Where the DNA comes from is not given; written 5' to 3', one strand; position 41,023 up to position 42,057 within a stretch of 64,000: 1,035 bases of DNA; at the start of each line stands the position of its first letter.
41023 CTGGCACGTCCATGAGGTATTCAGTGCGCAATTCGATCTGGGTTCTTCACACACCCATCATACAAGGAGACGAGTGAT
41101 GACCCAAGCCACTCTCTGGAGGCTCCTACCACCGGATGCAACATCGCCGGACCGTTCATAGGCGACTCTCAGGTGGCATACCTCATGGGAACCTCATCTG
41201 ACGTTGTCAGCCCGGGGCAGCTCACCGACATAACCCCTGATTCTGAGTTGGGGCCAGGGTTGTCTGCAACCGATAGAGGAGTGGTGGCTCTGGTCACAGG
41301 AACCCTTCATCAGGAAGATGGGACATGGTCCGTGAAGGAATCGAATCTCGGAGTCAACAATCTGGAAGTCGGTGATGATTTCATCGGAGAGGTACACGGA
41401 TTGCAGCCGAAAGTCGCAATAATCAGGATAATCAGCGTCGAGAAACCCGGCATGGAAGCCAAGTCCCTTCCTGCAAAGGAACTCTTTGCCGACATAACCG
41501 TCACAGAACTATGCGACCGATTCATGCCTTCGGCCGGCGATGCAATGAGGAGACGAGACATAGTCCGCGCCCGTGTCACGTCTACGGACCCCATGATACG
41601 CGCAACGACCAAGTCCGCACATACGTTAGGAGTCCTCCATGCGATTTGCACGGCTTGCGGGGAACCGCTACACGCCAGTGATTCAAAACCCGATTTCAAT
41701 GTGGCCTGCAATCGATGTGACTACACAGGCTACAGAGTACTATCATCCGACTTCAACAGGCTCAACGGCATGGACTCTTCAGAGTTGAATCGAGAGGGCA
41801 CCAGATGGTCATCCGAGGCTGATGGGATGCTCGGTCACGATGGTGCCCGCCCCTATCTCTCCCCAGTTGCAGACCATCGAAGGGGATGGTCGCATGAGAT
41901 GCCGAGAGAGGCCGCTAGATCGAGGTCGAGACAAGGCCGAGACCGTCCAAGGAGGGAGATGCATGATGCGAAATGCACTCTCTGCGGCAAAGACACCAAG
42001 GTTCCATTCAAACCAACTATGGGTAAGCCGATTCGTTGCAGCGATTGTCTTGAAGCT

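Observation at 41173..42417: Exosome cap subunit Csl4 fused to a CxxC-x17-CxxC zinc ribbon and a canonical RRM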

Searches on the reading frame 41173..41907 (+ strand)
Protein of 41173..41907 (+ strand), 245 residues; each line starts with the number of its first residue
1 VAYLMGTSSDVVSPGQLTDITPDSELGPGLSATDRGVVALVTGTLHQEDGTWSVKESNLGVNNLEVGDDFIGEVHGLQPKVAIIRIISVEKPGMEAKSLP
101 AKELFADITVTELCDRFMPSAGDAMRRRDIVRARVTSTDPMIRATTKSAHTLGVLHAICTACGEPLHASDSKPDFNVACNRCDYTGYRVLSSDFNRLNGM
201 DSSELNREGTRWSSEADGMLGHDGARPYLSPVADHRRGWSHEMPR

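Call 11: search_solved_structures(query=window:41173-41787:+, max_evalue=10, show_alignments=3)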
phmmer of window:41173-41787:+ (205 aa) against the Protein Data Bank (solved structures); distinct sequences matched with E-value up to 10: 2.
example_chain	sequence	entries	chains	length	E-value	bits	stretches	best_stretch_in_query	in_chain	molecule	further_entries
2ba1_A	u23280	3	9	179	4.6e-05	26.6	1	21-195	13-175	Archaeal exosome RNA binding protein CSL4 | Putative uncharacterized protein AF_0206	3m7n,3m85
8pel_H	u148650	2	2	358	0.76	12.9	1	7-90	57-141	Putative exosome complex protein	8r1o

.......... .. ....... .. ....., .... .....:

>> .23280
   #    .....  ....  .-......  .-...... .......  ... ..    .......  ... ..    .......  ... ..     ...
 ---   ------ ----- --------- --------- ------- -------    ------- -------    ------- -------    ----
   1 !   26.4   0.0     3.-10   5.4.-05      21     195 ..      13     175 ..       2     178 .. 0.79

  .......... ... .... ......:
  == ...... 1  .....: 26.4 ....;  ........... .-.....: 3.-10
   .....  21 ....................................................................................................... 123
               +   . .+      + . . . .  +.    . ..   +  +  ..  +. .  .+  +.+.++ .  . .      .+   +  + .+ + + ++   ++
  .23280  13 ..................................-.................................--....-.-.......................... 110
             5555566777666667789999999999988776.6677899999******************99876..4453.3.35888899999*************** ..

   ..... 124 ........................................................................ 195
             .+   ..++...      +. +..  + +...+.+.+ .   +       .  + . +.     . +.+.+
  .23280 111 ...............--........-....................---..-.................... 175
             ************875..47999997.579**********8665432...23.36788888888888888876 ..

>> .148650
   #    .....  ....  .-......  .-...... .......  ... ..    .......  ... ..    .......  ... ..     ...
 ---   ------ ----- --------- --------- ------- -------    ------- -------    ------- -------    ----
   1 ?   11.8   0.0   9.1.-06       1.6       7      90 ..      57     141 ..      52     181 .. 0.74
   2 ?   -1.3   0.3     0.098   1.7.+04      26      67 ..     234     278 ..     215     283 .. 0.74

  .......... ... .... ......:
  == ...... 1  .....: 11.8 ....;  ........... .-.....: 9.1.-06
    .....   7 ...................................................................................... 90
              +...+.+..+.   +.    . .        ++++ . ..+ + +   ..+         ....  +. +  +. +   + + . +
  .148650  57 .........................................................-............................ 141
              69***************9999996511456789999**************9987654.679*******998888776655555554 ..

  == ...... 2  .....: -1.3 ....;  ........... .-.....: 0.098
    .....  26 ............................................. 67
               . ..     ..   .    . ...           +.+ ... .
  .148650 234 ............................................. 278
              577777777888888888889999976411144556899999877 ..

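Call 20: search_protein_representatives(protein=window:41173-41907:+)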
Query: 245 residues. Proteins with E-value up to 0.001 (for the whole library): 148; up to 1e-10: 32; up to 1e-30: 9. The best 148 are listed.
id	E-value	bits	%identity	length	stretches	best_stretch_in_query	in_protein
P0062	2.2e-74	266.6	53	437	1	7-244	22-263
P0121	5.2e-55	203.2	86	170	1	125-232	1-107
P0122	9.6e-42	159.8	56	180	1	107-242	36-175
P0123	3.2e-35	138.4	50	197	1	93-231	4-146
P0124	1.9e-33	132.6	42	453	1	11-236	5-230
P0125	7.8e-33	130.6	39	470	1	8-217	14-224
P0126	8.7e-32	127.2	45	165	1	8-164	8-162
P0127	1.4e-31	126.5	38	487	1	8-238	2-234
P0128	1.9e-31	126.0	37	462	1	7-237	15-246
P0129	2.5e-27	112.6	37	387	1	11-214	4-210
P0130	6.6e-27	111.2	35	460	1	10-220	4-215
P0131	2.1e-26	109.5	38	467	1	9-221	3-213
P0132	3.6e-26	108.8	75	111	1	167-241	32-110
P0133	4.5e-25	105.2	43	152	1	24-167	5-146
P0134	1.0e-23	100.7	35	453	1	9-222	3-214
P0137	1.9e-21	93.3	30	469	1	9-237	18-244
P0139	2.8e-21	92.7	33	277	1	23-222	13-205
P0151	2.3e-11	60.3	27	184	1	11-196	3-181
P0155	1.1e-08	51.6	30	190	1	11-196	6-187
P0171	1.9e-07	47.5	49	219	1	194-244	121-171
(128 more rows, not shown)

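Call 21: search_protein_families(library=pfam, proteins=[P0124, P0125, P0127, P0128, P0129, P0130, P0131, P0134, P0137, P0171], max_evalue=0.01)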
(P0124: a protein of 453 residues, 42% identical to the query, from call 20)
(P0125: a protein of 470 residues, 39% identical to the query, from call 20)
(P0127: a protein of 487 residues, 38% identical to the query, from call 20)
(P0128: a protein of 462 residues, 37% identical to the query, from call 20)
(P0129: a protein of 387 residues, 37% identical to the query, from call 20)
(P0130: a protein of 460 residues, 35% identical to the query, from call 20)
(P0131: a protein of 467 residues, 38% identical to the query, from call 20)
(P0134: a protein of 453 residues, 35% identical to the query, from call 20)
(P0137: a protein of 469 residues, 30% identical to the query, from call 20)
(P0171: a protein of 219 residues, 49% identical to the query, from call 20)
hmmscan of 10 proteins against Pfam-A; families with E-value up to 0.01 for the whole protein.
P0124 (453 aa): 6 families
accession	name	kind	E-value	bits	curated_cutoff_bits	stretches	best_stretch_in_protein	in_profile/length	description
PF00076.28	RRM_1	-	1.7e-41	140.4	20.7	2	259-329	1-70/70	RNA recognition motif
PF16367.11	RRM_7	-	2.5e-09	37.4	27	1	348-386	2-39/94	RNA recognition motif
PF14382.12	ECR1_N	-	7.7e-08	32.4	27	1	6-42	2-38/38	Exosome complex exonuclease RRP4 N-terminal region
PF08777.17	RRM_3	-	0.00065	20.2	22.9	0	259-324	4-63/102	RNA binding motif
PF03880.21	DbpA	-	0.00086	19.7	25.6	0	391-421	41-71/72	DbpA RNA binding domain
PF16842.11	RRM_occluded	-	0.0022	18.3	30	0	392-420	42-70/79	Occluded RNA-recognition motif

P0125 (470 aa): 7 families
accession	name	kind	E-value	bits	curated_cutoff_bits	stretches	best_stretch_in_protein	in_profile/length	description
PF00076.28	RRM_1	-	7.7e-39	131.8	20.7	2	351-420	1-69/70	RNA recognition motif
PF24475.1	RBD_DEAH11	-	1.9e-08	34.9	28.4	0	282-327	69-113/115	DEAH11-like, RNA-binding domain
PF14382.12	ECR1_N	-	1.4e-05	25.2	27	1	17-53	1-37/38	Exosome complex exonuclease RRP4 N-terminal region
PF25701.1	RRM_YTH1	-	3e-05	24.2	35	0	350-415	4-64/75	YTH1-like RRM domain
PF13893.12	RRM_5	-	0.00046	20.3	27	1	293-326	65-98/125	RNA recognition motif. (a.k.a. RRM, RBD, or RNP domain)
PF03880.21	DbpA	-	0.0027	18.1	25.6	0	401-423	49-71/72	DbpA RNA binding domain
PF11608.14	RRM_MARF1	-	0.0098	16.5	27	0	387-423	39-75/89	MARF1, RNA recognition motif 1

P0127 (487 aa): 8 families
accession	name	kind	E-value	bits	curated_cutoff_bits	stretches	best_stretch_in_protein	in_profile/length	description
PF00076.28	RRM_1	-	8.7e-40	134.9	20.7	2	269-339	1-70/70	RNA recognition motif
PF16367.11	RRM_7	-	3.7e-07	30.5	27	0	370-398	1-29/94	RNA recognition motif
PF16842.11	RRM_occluded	-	2.2e-05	24.7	30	0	278-340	13-70/79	Occluded RNA-recognition motif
PF24475.1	RBD_DEAH11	-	0.00028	21.4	28.4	0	301-341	72-111/115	DEAH11-like, RNA-binding domain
PF08777.17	RRM_3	-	0.00056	20.4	22.9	0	271-332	6-61/102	RNA binding motif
PF14382.12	ECR1_N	-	0.0014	18.8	27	1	5-41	1-37/38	Exosome complex exonuclease RRP4 N-terminal region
PF08271.17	Zn_Ribbon_TF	-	0.0017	18.3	29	1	152-178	2-27/43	TFIIB zinc-binding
PF02150.21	Zn_ribbon_RPB9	-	0.0025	18.1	25.2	1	153-178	4-29/36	RNA polymerases M/15 Kd subunit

P0128 (462 aa): 7 families
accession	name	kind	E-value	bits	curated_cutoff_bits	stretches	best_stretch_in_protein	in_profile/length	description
PF00076.28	RRM_1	-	2.5e-44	149.4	20.7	2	267-336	1-69/70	RNA recognition motif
PF16367.11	RRM_7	-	1.2e-10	41.6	27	2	265-296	2-32/94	RNA recognition motif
PF03880.21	DbpA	-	1.6e-06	28.5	25.6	0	402-431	41-70/72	DbpA RNA binding domain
PF08777.17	RRM_3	-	3.7e-06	27.4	22.9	0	269-331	6-64/102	RNA binding motif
PF13893.12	RRM_5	-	1e-05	25.7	27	0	357-438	25-103/125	RNA recognition motif. (a.k.a. RRM, RBD, or RNP domain)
PF14382.12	ECR1_N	-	7.6e-05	22.9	27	1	20-55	2-37/38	Exosome complex exonuclease RRP4 N-terminal region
PF16842.11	RRM_occluded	-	0.00014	22.1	30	0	371-435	14-74/79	Occluded RNA-recognition motif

P0129 (387 aa): 9 families
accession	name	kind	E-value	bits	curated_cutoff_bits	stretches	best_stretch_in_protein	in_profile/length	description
PF00076.28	RRM_1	-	1.3e-16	60.7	20.7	1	242-311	1-69/70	RNA recognition motif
PF14382.12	ECR1_N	-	0.00073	19.7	27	1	4-40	1-36/38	Exosome complex exonuclease RRP4 N-terminal region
PF10447.15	EXOSC1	-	0.001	20.2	21.2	1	60-89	4-33/112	Exosome component EXOSC1/CSL4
PF02150.21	Zn_ribbon_RPB9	-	0.0016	18.8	25.2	1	151-177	4-30/36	RNA polymerases M/15 Kd subunit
PF13893.12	RRM_5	-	0.0024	18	27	1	247-320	34-103/125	RNA recognition motif. (a.k.a. RRM, RBD, or RNP domain)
PF20612.3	SHOCT_2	-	0.005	17.4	24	0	369-385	20-36/53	SHOCT domain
PF09851.14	SHOCT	-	0.0056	16.8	27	0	366-385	4-23/28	Short C-terminal domain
PF24475.1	RBD_DEAH11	-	0.0069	16.9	28.4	0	269-316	67-113/115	DEAH11-like, RNA-binding domain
PF18823.6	InPase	-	0.009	16.3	26.8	0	300-337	10-48/135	Inorganic Pyrophosphatase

P0130 (460 aa): 3 families
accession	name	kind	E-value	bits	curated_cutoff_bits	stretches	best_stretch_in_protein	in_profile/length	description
PF23477.1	zf_Tbcl_2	-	1.4e-21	76.4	27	2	300-330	4-34/37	Probable treble clef zinc finger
PF12773.13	DZR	-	0.00063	20.3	27.3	0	150-175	14-32/45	Double zinc ribbon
PF03119.21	DNA_ligase_ZBD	-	0.0061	16.9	25.8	0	151-160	2-11/27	NAD-dependent DNA ligase C4 zinc finger domain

P0131 (467 aa): 6 families
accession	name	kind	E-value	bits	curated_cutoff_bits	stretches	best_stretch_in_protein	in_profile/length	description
PF00076.28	RRM_1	-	3.5e-39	132.9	20.7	2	259-327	1-69/70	RNA recognition motif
PF16367.11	RRM_7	-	4.6e-06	27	27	1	257-283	2-28/94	RNA recognition motif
PF14382.12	ECR1_N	-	1.9e-05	24.8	27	1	5-38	1-34/38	Exosome complex exonuclease RRP4 N-terminal region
PF16842.11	RRM_occluded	-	4.8e-05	23.6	30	0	263-329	8-70/79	Occluded RNA-recognition motif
PF13893.12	RRM_5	-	0.0002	21.5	27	0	362-428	40-102/125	RNA recognition motif. (a.k.a. RRM, RBD, or RNP domain)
PF03880.21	DbpA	-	0.0016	18.9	25.6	0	392-422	41-70/72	DbpA RNA binding domain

P0134 (453 aa): 8 families
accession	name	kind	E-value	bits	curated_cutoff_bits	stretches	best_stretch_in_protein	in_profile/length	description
PF00076.28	RRM_1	-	2.3e-38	130.3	20.7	2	257-325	1-69/70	RNA recognition motif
PF16367.11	RRM_7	-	1.5e-07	31.8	27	1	255-314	2-68/94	RNA recognition motif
PF03880.21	DbpA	-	0.00042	20.7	25.6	0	305-328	48-71/72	DbpA RNA binding domain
PF14382.12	ECR1_N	-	0.0007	19.8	27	1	5-40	1-36/38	Exosome complex exonuclease RRP4 N-terminal region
PF24745.1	DUF7693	-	0.0032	18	27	0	340-392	25-76/99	Domain of unknown function (DUF7693)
PF16842.11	RRM_occluded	-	0.0039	17.5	30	0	351-417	8-70/79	Occluded RNA-recognition motif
PF08206.17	OB_RNB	-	0.0056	16.8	24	0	292-312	5-24/58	Ribonuclease B OB domain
PF24099.1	RBD_DGKtheta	-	0.0093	16.5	27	0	343-373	2-32/80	Diacylglycerol kinase theta, RNA-binding domain-like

P0137 (469 aa): 4 families
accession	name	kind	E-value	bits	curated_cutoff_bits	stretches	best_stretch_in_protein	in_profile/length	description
PF00076.28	RRM_1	-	2.5e-36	123.8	20.7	2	274-342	1-69/70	RNA recognition motif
PF14382.12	ECR1_N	-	5e-10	39.4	27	1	20-57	1-38/38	Exosome complex exonuclease RRP4 N-terminal region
PF08206.17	OB_RNB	-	0.0045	17.1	24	0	399-417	4-21/58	Ribonuclease B OB domain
PF10447.15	EXOSC1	-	0.005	18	21.2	0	72-100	2-30/112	Exosome component EXOSC1/CSL4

P0171 (219 aa): 2 families
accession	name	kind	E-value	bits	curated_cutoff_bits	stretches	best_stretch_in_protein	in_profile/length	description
PF02646.22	RmuC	-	2.8e-31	109.1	26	1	4-135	13-147/291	RmuC family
PF23477.1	zf_Tbcl_2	-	2.4e-05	24.4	27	1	192-211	1-20/37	Probable treble clef zinc finger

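Call 25: list_cluster_members(proteins=[P0124, P0125, P0127, P0128, P0129, P0130, P0131, P0134, P0137, P0139])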
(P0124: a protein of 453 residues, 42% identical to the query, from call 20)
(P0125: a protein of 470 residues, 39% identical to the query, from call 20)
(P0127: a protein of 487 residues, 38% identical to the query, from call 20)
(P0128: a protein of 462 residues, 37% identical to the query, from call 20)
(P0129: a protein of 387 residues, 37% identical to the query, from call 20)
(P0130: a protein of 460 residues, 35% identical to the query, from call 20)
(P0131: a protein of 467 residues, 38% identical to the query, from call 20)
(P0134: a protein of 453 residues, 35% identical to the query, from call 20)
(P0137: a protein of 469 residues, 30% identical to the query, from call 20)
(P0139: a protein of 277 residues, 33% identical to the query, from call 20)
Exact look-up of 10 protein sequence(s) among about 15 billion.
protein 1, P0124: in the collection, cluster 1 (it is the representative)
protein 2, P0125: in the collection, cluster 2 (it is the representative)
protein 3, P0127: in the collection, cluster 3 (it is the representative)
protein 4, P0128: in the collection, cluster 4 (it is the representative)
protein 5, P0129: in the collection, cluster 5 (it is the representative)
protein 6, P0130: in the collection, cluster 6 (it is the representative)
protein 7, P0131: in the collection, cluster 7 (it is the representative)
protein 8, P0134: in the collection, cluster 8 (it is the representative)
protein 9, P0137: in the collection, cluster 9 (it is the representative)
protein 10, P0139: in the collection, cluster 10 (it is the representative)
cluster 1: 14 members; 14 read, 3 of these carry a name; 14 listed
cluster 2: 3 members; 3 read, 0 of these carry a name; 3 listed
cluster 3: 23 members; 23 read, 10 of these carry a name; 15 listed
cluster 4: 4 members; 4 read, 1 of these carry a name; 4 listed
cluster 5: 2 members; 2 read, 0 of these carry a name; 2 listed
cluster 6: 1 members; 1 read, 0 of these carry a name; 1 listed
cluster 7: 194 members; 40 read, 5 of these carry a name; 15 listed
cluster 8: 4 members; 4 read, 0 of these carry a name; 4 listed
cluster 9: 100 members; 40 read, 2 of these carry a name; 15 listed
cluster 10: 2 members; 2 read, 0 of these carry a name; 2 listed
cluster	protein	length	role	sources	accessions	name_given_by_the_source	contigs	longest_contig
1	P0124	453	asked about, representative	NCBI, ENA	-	-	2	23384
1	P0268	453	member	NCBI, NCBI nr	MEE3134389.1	MAG: exosome complex RNA-binding protein Csl4 [Candidatus Thermoplasmatota archaeon] | exosome complex RNA-binding protein Csl4 [Candidatus Thermoplasmatota archaeon]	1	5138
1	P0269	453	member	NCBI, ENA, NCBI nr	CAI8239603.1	MAG: Uncharacterised protein [Methanobacteriota archaeon] | MAG: Uncharacterised protein [Euryarchaeota archaeon]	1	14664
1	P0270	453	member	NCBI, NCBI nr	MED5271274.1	MAG: exosome complex RNA-binding protein Csl4 [Candidatus Thermoplasmatota archaeon] | exosome complex RNA-binding protein Csl4 [Candidatus Thermoplasmatota archaeon]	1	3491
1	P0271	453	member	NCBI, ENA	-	-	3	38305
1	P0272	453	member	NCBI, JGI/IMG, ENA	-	-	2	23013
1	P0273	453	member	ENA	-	-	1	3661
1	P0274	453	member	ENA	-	-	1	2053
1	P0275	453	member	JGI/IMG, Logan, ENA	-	-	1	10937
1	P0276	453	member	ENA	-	-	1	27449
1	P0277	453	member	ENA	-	-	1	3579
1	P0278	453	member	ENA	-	-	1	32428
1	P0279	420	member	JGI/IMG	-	-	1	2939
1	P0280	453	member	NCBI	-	-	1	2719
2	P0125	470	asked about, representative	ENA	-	-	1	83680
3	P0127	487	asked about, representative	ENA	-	-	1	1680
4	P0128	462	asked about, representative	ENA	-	-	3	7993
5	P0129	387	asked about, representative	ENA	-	-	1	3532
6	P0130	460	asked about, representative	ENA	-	-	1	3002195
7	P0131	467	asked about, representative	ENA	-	-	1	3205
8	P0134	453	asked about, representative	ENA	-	-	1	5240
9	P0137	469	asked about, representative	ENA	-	-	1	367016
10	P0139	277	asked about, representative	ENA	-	-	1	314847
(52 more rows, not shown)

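Call 36: find_homologous_proteins(query=P0137, max_evalue=1e-10)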
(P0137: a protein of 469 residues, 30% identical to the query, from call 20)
Query P0137 (469 aa): 598 proteins with E <= 1e-10 among 8000 candidates; the best 120 are listed.
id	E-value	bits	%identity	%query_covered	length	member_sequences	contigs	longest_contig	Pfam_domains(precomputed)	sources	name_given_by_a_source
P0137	0.0e+0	1034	100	100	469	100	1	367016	PF00076.29,PF14382.13,PF28441.1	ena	-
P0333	1.5e-232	791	76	99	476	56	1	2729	PF00076.29,PF14382.13,PF28441.1,PF16367.12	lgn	-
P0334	2.2e-110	388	45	90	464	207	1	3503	PF00076.29,PF14382.13,PF16842.12,PF16367.12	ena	-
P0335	5.7e-110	387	45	90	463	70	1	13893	PF00076.29,PF14382.13,PF16367.12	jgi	-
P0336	1.0e-109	386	45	96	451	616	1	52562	PF00076.29,PF14382.13,PF16842.12,PF28441.1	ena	-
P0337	1.2e-108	383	46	90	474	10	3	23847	PF00076.29,PF14382.13,PF16842.12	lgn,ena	-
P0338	1.9e-107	379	43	96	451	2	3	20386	PF00076.29,PF16367.12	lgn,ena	-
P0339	2.0e-107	378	44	96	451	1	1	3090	PF00076.29,PF16367.12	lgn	-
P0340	3.8e-107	378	44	90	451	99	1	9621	PF00076.29,PF16842.12,PF16367.12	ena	-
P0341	1.9e-106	375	43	90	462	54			PF00076.29,PF16842.12,PF28441.1,PF16367.12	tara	tara:strand:- start:647 stop:2035 length:1389 start_codon:yes stop_codon:yes gene_type:complete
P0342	6.7e-105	370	42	96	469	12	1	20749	PF03880.22,PF00076.29,PF14382.13,PF16367.12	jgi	jgi:RNA recognition motif-containing protein/exosome complex RNA-binding protein Csl4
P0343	7.3e-104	367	41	96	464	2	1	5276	PF00076.29,PF14382.13,PF16367.12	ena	-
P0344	1.4e-103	366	42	89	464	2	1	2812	PF03880.22,PF00076.29,PF14382.13,PF16367.12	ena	-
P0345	1.9e-103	365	43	89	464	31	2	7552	PF00076.29,PF14382.13,PF16367.12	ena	-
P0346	2.6e-103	365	43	89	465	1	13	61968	PF03880.22,PF00076.29,PF14382.13,PF16367.12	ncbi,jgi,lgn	ncbi:MAG: exosome complex RNA-binding protein Csl4 [Candidatus Poseidoniaceae archaeon]|jgi:RNA reco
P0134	1.1e-91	327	38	90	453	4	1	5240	PF00076.29,PF16367.12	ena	-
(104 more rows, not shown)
